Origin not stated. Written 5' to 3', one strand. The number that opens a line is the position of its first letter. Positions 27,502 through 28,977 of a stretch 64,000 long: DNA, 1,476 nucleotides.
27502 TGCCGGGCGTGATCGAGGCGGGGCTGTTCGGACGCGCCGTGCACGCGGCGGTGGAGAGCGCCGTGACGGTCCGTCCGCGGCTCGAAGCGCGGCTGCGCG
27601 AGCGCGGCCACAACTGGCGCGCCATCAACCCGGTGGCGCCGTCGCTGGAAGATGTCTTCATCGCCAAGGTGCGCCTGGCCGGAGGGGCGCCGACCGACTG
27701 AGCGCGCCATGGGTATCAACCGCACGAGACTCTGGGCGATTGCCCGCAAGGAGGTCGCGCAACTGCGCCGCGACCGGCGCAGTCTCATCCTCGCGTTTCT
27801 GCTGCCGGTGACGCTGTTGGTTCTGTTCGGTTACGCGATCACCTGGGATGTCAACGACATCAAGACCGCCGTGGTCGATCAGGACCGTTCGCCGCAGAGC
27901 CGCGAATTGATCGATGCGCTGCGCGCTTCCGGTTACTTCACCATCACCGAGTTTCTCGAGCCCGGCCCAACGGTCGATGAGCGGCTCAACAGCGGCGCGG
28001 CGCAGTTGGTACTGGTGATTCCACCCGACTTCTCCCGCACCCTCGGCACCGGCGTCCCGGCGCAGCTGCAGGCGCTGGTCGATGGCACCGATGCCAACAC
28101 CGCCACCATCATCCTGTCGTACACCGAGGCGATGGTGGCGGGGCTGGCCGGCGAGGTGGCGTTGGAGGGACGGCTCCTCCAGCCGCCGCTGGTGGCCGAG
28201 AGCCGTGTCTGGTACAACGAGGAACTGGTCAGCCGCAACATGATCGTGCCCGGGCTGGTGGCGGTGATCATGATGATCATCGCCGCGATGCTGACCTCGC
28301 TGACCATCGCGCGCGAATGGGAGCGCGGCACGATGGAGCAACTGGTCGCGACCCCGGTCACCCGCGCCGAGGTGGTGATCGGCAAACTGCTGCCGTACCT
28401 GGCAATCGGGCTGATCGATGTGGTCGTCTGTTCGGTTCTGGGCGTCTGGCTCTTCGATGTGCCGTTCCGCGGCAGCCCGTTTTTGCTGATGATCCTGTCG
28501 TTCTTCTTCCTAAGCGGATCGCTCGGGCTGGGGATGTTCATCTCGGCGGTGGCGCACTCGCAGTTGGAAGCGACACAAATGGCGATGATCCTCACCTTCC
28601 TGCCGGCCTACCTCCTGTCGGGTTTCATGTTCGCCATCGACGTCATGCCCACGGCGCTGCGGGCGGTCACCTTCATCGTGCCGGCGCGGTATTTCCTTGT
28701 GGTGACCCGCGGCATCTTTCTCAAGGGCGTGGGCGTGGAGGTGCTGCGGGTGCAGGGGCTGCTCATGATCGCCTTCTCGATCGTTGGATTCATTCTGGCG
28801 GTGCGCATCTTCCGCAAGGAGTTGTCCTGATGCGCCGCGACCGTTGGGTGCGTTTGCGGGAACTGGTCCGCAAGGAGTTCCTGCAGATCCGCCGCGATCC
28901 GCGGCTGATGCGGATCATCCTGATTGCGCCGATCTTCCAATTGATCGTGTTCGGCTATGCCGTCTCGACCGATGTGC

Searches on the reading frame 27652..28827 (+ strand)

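Call 77: search_protein_families(library=pfam, proteins=[window:27652-28827:+], max_evalue=0.001)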
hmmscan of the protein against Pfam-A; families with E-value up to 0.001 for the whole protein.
window:27652-28827:+ (392 aa): 4 families
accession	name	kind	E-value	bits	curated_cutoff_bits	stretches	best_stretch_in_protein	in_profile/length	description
PF12698.13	ABC2_membrane_3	-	3.5e-46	158.3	31.6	1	43-384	2-346/347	ABC-2 family transporter protein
PF01061.29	ABC2_membrane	-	2.7e-25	89.6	26.9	1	195-356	51-210/211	ABC-2 type transporter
PF12679.13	ABC2_membrane_2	-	3.1e-24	86.2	27.2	1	28-325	1-201/283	ABC-2 family transporter protein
PF12730.13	ABC2_membrane_4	-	1.5e-06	28.7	27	1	191-299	45-160/179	ABC-2 family transporter protein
